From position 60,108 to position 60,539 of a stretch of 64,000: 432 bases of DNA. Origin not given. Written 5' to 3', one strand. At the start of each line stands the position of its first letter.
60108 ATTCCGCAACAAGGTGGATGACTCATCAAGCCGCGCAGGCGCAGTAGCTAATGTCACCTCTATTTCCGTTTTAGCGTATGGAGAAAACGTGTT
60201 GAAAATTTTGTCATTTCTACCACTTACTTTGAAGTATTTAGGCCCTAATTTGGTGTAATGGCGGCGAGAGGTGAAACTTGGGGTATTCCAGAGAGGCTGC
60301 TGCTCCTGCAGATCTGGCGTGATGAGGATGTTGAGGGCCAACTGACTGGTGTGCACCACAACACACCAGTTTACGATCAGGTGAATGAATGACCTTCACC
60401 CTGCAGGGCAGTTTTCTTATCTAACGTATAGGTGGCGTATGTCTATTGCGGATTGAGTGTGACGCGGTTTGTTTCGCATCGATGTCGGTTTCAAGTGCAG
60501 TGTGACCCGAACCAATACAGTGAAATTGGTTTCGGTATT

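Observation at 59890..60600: Harbinger/PIF-like element with a Myb/SANT (MADF-type) ORF fragment, 14-bp TIRs and a 3-bp ATA TSD, inserted in a satellite unit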

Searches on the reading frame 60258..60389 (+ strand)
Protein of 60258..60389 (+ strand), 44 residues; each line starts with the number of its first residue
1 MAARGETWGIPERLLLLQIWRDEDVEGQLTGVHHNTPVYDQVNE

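Call 8: search_protein_families(library=pfam, proteins=[window:60258-60389:+], max_evalue=10)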
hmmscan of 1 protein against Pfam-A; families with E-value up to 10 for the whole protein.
seq(44 aa): 1 family
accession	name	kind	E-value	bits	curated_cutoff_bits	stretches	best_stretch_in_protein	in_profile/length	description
PF13837.12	Myb_DNA-bind_4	-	0.1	13.4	27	1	7-43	3-40/89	Myb/SANT-like DNA-binding domain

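Call 12: find_homologous_proteins(query=window:60258-60389:+, max_evalue=10)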
Query seq(44 aa): no candidate shares three 5-residue words with the query. No homologue found.

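Call 22: search_protein_representatives(protein=window:60258-60389:+)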
Query: 44 residues. Proteins with E-value up to 0.001 (for the whole library): 37; up to 1e-10: 5; up to 1e-30: 0. The best 37 are listed.
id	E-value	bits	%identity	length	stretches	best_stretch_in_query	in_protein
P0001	2.4e-18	80.0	31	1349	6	7-44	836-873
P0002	2.1e-16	73.9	86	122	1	1-43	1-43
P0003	4.2e-16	73.0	86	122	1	1-42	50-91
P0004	1.3e-13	65.3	33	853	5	6-44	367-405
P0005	1.2e-11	59.3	32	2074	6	4-42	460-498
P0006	1.6e-10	55.8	31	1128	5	7-44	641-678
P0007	4.6e-10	54.4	32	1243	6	7-42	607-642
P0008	6.1e-10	54.0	28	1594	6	7-42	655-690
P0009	1.7e-09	52.6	32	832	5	6-43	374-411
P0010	6.1e-09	50.9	68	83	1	3-42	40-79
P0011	6.1e-08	47.8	77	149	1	13-42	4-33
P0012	6.4e-08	47.7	33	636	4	7-43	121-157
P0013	6.6e-08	47.7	59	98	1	4-44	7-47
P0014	1.0e-07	47.1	26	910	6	6-44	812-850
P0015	1.2e-07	46.9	57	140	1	1-44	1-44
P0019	1.8e-06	43.2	52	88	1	1-43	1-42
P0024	1.5e-05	40.4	52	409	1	1-42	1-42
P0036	8.1e-04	35.0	45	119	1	3-42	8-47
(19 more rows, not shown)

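Call 24: search_protein_families(library=pfam, proteins=[P0002, P0003, P0011, P0015, P0019, P0024, P0001, P0004, P0036], max_evalue=0.01)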
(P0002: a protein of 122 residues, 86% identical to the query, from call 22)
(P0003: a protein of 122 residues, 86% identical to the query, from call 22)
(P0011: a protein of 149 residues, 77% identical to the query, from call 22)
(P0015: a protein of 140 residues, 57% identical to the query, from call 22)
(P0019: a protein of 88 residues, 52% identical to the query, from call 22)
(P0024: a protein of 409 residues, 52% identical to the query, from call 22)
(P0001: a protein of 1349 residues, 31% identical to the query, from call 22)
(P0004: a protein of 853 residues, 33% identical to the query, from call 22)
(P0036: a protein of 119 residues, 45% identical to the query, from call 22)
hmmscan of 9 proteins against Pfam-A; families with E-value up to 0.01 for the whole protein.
P0002 (122 aa): 1 family
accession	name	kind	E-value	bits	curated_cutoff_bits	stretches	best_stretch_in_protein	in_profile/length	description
PF13837.12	Myb_DNA-bind_4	-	0.00013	22.8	27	1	7-72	3-78/89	Myb/SANT-like DNA-binding domain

P0003 (122 aa): 1 family
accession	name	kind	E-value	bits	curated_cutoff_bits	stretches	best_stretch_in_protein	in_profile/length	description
PF13837.12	Myb_DNA-bind_4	-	7.7e-11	42.7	27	1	56-118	3-65/89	Myb/SANT-like DNA-binding domain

P0011 (149 aa): 1 family
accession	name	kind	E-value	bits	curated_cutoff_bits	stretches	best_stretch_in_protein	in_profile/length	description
PF13837.12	Myb_DNA-bind_4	-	1.7e-10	41.6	27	1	6-71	11-77/89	Myb/SANT-like DNA-binding domain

P0015 (140 aa): 1 family
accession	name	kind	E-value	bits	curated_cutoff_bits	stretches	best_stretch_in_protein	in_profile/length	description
PF13837.12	Myb_DNA-bind_4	-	5e-14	52.9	27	1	7-82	3-79/89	Myb/SANT-like DNA-binding domain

P0019 (88 aa): 2 families
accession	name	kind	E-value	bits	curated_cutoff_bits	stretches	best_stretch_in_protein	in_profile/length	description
PF13837.12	Myb_DNA-bind_4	-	5.8e-15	55.9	27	1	4-79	1-77/89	Myb/SANT-like DNA-binding domain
PF12776.13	Myb_DNA-bind_3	-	0.0029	19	23.6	1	7-79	2-76/96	Myb/SANT-like DNA-binding domain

P0024 (409 aa): 9 families
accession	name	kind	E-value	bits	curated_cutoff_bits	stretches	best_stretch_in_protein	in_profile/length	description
PF13894.12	zf-C2H2_4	-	1.2e-13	50.9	27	1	285-307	1-23/24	C2H2-type zinc finger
PF13837.12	Myb_DNA-bind_4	-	9.4e-13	48.8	27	1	6-81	2-78/89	Myb/SANT-like DNA-binding domain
PF00096.32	zf-C2H2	-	3.4e-12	46.5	25.2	1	285-307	1-23/23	Zinc finger, C2H2 type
PF13465.12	zf-H2C2_2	-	3.7e-09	36.9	40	1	300-325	2-26/26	Zinc-finger double domain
PF12874.13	zf-met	-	1.1e-06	29.2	21.2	2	285-303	1-19/25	Zinc-finger of C2H2 type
PF13912.12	zf-C2H2_6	-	9e-05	22.8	25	1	313-339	1-27/27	C2H2-type zinc finger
PF05605.18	zf-Di19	-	0.00021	21.9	27.5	1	284-336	2-52/54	Drought induced 19 protein (Di19), zinc-binding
PF12171.14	zf-C2H2_jaz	-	0.00035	21.1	22.6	1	313-334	1-22/27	Zinc-finger double-stranded RNA-binding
PF23077.1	zf-C2H2_ZNF462_1st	-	0.0092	16.1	27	0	284-309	2-28/29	Zinc finger protein 462, first C2H2 zinc finger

P0001 (1349 aa): 8 families
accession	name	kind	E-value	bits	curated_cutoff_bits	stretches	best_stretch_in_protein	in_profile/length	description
PF13837.12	Myb_DNA-bind_4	-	5.9e-126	411.6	27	7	705-793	3-89/89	Myb/SANT-like DNA-binding domain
PF14973.11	TINF2_N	-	1.6e-55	188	29.4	1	36-184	1-149/149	TERF1-interacting nuclear factor 2 N-terminus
PF10545.15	MADF_DNA_bdg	-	1.6e-13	51.2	22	1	981-1025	27-71/84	Alcohol dehydrogenase transcription factor Myb/SANT-like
PF12776.13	Myb_DNA-bind_3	-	3.3e-10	41.2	23.6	0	706-776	2-74/96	Myb/SANT-like DNA-binding domain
PF04504.20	GeBP-like_DBD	-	2.1e-08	35.2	29.5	0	706-793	5-92/94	Glabrous-enhancer-binding protein-like family, DBD domain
PF20075.5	DUF6471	-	2.3e-06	27.9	26.8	0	736-766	19-49/65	Domain of unknown function (DUF6471)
PF24876.1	PA4575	-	3.2e-06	27.6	27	0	1227-1280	50-102/113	PA4575-like protein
PF00249.37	Myb_DNA-binding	-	0.0013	19.2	24.4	0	849-888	4-39/46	Myb-like DNA-binding domain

P0004 (853 aa): 10 families
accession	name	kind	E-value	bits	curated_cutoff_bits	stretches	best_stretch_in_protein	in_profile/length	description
PF13837.12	Myb_DNA-bind_4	-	1.6e-126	413.5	27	7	741-824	3-87/89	Myb/SANT-like DNA-binding domain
PF10545.15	MADF_DNA_bdg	-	1.4e-17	64.3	22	0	400-452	29-81/84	Alcohol dehydrogenase transcription factor Myb/SANT-like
PF04504.20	GeBP-like_DBD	-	5.3e-14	53.1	29.5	0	239-326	5-92/94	Glabrous-enhancer-binding protein-like family, DBD domain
PF12776.13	Myb_DNA-bind_3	-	1.9e-09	38.8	23.6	0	742-806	2-68/96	Myb/SANT-like DNA-binding domain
PF13921.12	Myb_DNA-bind_6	-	3e-07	30.9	22.9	0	742-804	1-48/60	Myb-like DNA-binding domain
PF24876.1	PA4575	-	5.1e-05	23.7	27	0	390-442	54-105/113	PA4575-like protein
PF00249.37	Myb_DNA-binding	-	8.1e-05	23.1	24.4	0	236-292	1-41/46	Myb-like DNA-binding domain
PF20075.5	DUF6471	-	0.00089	19.5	26.8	0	395-424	15-44/65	Domain of unknown function (DUF6471)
PF16510.12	P22_portal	-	0.0021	17.1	26.1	0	465-550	175-255/594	Phage P22-like portal protein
PF17107.11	SesA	-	0.0061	17.1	26.3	0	7-37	63-92/122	N-terminal domain on NACHT_NTPase and P-loop NTPases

P0036 (119 aa): 1 family
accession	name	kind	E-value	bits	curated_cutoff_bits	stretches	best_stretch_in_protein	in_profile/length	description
PF13837.12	Myb_DNA-bind_4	-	2.8e-12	47.3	27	1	12-98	3-87/89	Myb/SANT-like DNA-binding domain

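Call 25: find_encoding_contigs(protein=P0002, flank=10000, max_places=10)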
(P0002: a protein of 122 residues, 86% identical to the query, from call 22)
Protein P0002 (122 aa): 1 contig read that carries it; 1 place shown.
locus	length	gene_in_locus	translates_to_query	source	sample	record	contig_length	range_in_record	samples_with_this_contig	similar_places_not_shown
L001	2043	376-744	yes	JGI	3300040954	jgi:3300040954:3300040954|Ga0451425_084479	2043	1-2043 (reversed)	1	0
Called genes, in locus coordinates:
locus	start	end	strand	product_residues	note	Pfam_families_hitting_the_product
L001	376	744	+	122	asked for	-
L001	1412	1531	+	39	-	-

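Call 28: find_encoding_contigs(protein=P0003, flank=10000, max_places=10)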
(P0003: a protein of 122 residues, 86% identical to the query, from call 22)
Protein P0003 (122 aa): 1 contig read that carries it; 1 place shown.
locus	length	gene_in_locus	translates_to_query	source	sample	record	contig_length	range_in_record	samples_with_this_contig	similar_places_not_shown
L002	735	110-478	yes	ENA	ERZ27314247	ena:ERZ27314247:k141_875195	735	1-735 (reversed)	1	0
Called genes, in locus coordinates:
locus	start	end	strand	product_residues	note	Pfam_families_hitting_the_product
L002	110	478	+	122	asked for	PF13837:Myb_DNA-bind_4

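Call 29: find_encoding_contigs(protein=P0011, flank=10000, max_places=10)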
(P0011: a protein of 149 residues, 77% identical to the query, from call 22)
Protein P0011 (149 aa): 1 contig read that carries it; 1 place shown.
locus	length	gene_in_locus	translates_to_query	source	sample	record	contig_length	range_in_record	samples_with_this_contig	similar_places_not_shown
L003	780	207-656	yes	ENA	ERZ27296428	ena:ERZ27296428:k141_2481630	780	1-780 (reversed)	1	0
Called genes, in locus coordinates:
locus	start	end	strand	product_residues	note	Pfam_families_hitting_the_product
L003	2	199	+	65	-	?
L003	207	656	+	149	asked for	PF13837:Myb_DNA-bind_4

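Call 32: find_encoding_contigs(protein=P0015, flank=10000, max_places=10)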
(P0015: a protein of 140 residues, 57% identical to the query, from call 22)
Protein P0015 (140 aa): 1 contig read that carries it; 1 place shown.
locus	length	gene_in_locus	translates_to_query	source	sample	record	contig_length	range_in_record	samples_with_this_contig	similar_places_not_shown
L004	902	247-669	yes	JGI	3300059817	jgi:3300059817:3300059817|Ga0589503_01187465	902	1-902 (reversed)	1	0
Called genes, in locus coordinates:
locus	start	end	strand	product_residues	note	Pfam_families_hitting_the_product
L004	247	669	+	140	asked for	PF13837:Myb_DNA-bind_4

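Call 36: find_homologous_proteins(query=A2, max_evalue=0.001)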
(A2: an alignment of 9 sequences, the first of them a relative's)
Query A2 (9 sequences) (122 aa, profile of the alignment): 23 proteins with E <= 0.001 among 2019 candidates.
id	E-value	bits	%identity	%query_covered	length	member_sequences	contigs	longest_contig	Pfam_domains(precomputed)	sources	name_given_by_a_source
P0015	3.0e-52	194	42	84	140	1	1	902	PF13837.13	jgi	jgi:hypothetical protein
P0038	1.9e-47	179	82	82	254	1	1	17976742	PF13837.13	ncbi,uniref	ncbi:uncharacterized protein LOC135497052 [Lineus longissimus]|uniref:uncharacterized protein LOC135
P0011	3.6e-44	168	65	75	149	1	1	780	PF13837.13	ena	-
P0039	1.1e-43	166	50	81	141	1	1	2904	PF13837.13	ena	-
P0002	1.7e-42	162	100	100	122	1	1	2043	-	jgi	jgi:hypothetical protein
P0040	4.0e-41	158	43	94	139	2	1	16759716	PF13837.13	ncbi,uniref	ncbi:zinc finger and SCAN domain-containing protein 20-like [Lineus longissimus]|uniref:zinc finger 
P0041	2.1e-39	152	51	81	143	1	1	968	PF13837.13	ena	-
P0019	3.9e-37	145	39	58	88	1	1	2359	PF13837.13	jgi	jgi:hypothetical protein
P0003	2.3e-30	123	67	48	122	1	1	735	PF13837.13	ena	-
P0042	3.4e-30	123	72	55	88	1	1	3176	PF13837.13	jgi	jgi:hypothetical protein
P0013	3.5e-29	119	59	34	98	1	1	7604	-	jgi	jgi:hypothetical protein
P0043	4.3e-29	119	40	50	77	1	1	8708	PF13837.13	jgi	jgi:hypothetical protein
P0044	9.7e-29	118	36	77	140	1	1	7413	PF13837.13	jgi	jgi:hypothetical protein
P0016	1.2e-28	118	40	43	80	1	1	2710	PF13837.13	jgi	jgi:hypothetical protein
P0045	8.6e-27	112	37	81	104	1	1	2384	PF13837.13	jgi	jgi:hypothetical protein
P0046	3.5e-26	110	42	51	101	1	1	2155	PF13837.13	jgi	jgi:hypothetical protein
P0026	2.0e-22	98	44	45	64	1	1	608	PF13837.13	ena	-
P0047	8.6e-22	96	54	32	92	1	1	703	PF13837.13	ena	-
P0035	3.3e-18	84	41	39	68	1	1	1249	PF13837.13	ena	-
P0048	3.6e-18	84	40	43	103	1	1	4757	PF13837.13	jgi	jgi:hypothetical protein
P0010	4.8e-18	83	63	34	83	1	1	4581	-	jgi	jgi:hypothetical protein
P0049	2.5e-17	81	51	32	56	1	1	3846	-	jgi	jgi:hypothetical protein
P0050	6.5e-9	54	33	37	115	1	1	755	PF13837.13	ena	-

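Call 38: find_encoding_contigs(protein=P0038, flank=10000, max_places=10)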
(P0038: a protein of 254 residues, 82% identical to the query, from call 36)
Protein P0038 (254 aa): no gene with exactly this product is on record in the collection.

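Call 39: find_encoding_contigs(protein=P0040, flank=10000, max_places=10)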
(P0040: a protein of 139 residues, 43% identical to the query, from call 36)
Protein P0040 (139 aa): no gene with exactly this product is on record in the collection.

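Call 40: list_cluster_members(proteins=[P0038])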
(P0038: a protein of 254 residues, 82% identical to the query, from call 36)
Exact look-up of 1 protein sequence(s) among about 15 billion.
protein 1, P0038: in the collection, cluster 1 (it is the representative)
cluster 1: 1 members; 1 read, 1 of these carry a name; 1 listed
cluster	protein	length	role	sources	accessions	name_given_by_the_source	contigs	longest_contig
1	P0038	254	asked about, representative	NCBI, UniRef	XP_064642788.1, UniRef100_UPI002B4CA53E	uncharacterized protein LOC135497052 [Lineus longissimus] | uncharacterized protein LOC135497052 n=1 Tax=Lineus longissimus TaxID=88925 ...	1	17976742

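Call 41: find_encoding_contigs(protein=P0013, flank=10000, max_places=10)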
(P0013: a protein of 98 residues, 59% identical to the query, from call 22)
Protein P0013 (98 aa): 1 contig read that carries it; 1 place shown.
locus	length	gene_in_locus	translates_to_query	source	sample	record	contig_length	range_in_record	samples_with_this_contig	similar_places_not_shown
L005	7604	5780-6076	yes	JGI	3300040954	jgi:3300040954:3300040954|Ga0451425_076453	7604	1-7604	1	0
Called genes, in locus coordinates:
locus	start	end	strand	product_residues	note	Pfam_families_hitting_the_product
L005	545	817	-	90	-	-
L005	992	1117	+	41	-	-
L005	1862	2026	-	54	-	-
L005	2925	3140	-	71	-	-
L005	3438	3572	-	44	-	-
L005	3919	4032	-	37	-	-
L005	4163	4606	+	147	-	-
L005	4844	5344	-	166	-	-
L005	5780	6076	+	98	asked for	-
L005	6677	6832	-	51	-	-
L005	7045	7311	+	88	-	-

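Call 42: find_encoding_contigs(protein=P0010, flank=10000, max_places=10)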
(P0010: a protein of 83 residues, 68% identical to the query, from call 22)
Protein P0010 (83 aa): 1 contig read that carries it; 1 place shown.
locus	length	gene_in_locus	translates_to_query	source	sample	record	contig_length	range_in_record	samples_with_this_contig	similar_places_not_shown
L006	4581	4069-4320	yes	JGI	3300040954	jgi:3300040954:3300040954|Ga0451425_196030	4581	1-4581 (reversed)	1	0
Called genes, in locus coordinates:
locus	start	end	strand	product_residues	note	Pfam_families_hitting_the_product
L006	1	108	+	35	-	?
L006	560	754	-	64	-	-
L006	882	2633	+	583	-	-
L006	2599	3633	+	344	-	PF03281:Mab-21 (weak)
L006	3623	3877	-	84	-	-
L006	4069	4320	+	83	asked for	-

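Call 49: find_related_loci(query=A3, collection=metagenome_contigs, flank=10000)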
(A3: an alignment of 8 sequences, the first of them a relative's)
Query A3 (254 aa) in metagenome_contigs; peptide patterns used: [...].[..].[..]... (x = any residue, [..] = any of these).
461 stretches matched a pattern, but none encodes a relative of the query by tblastn (E <= 1e-3).

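Call 52: find_encoding_contigs(protein=P0042, flank=10000, max_places=10)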
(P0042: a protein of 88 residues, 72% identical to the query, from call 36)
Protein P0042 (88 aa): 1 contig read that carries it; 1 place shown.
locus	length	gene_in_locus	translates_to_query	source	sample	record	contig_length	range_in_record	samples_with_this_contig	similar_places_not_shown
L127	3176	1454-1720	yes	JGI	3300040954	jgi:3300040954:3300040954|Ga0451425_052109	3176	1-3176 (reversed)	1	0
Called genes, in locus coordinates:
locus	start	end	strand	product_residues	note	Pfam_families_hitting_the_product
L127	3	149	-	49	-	?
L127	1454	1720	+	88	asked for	PF13837:Myb_DNA-bind_4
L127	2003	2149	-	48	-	-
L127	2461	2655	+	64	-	-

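Call 55: find_encoding_contigs(protein=P0043, flank=10000, max_places=10)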
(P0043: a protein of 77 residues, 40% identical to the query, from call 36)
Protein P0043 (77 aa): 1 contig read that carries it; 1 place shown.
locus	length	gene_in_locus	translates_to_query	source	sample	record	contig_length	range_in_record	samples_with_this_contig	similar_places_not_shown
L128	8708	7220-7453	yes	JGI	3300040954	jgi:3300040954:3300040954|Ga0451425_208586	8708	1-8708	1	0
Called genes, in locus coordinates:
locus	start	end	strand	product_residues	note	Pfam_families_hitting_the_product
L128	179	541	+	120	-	-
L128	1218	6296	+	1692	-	PF25867:DHD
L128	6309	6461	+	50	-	-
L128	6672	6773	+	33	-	-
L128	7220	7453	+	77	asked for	PF13837:Myb_DNA-bind_4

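Call 56: search_protein_families(library=pfam, proteins=[L128:1218-6296:+, L128:7220-7453:+, L006:882-2633:+, L006:2599-3633:+], max_evalue=0.01)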
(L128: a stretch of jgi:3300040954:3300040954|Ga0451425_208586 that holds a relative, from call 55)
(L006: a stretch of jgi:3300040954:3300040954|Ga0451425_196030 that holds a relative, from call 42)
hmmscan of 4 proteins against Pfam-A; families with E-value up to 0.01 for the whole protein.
L128:1218-6296:+ (1692 aa): 0 families

L128:7220-7453:+ (77 aa): 1 family
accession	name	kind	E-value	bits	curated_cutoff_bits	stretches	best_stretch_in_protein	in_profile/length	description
PF13837.12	Myb_DNA-bind_4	-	4.3e-14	53.1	27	1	12-76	3-68/89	Myb/SANT-like DNA-binding domain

L006:882-2633:+ (583 aa): 9 families
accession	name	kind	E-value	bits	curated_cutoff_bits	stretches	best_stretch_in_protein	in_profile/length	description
PF12796.13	Ank_2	-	7.7e-120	392.2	27.3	9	146-238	1-90/90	Ankyrin repeats (3 copies)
PF13637.12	Ank_4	-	2.5e-71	234.4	22.7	10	245-294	1-50/50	Ankyrin repeats (many copies)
PF00023.36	Ank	-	2.2e-70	229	21.1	9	407-438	1-32/33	Ankyrin repeat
PF13606.12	Ank_3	-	5.7e-59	188.6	22.3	4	174-203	1-30/30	Ankyrin repeat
PF13857.12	Ank_5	-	7.8e-51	170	27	7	394-447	1-55/56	Ankyrin repeats (many copies)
PF24521.3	Ank_KRIT1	-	2.5e-14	53.7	80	0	14-97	21-105/149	KRIT1 ankyrin-repeats domain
PF23745.1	ANK_LRRK2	-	1.5e-13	51.2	27.5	1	243-329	33-115/130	LRRK2 ANK repeat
PF11929.14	DUF3447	-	2.5e-06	27.8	26.9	0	176-200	33-56/76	Domain of unknown function (DUF3447)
PF15007.11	CEP44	-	0.0012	19.4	27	0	42-74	33-65/126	Centrosomal spindle body, CEP44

L006:2599-3633:+ (344 aa): 2 families
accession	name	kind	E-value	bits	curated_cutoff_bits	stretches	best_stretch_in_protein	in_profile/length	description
PF03281.20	Mab-21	-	6.6e-06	26.8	24.1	1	66-147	113-191/197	Mab-21 protein nucleotidyltransferase domain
PF20266.3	Mab-21_C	-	5.3e-05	23.7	24.1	1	190-251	25-90/102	Mab-21 protein HhH/H2TH-like domain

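Call 58: find_encoding_contigs(protein=P0044, flank=10000, max_places=10)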
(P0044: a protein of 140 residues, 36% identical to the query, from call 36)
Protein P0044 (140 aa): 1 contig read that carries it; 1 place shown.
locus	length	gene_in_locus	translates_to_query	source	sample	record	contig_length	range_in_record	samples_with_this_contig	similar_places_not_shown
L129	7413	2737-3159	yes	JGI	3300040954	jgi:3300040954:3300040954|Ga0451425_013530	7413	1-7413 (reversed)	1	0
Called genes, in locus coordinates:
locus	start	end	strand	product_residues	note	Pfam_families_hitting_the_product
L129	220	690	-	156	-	-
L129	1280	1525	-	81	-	-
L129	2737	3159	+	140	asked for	PF13837:Myb_DNA-bind_4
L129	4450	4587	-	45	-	-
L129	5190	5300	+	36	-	-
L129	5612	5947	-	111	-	-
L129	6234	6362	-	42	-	-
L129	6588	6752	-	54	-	-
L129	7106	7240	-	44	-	-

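Call 76: find_encoding_contigs(protein=P0049, flank=10000, max_places=10)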
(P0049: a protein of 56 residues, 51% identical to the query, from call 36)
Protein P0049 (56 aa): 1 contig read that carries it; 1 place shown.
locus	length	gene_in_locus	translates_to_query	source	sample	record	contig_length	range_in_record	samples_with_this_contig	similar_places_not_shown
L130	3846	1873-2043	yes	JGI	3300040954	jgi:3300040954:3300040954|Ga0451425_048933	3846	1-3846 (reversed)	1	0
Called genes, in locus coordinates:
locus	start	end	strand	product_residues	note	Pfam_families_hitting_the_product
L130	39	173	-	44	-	PF02037:SAP (weak)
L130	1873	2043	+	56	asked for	-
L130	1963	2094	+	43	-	-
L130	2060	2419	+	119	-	-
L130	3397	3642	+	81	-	-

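Call 79: find_related_loci(query=A3, collection=genome_contigs, flank=10000)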
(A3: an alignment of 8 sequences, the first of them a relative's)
Query A3 (254 aa) in genome_contigs; peptide patterns used: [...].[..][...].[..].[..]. (x = any residue, [..] = any of these).
107 stretches matched a pattern, but none encodes a relative of the query by tblastn (E <= 1e-3).

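Call 80: find_related_loci(query=A3, collection=viral_contigs, flank=10000)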
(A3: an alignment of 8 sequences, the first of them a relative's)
Query A3 (254 aa) in viral_contigs; peptide patterns used: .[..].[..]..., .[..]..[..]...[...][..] (x = any residue, [..] = any of these).
120 stretches matched a pattern, but none encodes a relative of the query by tblastn (E <= 1e-3).
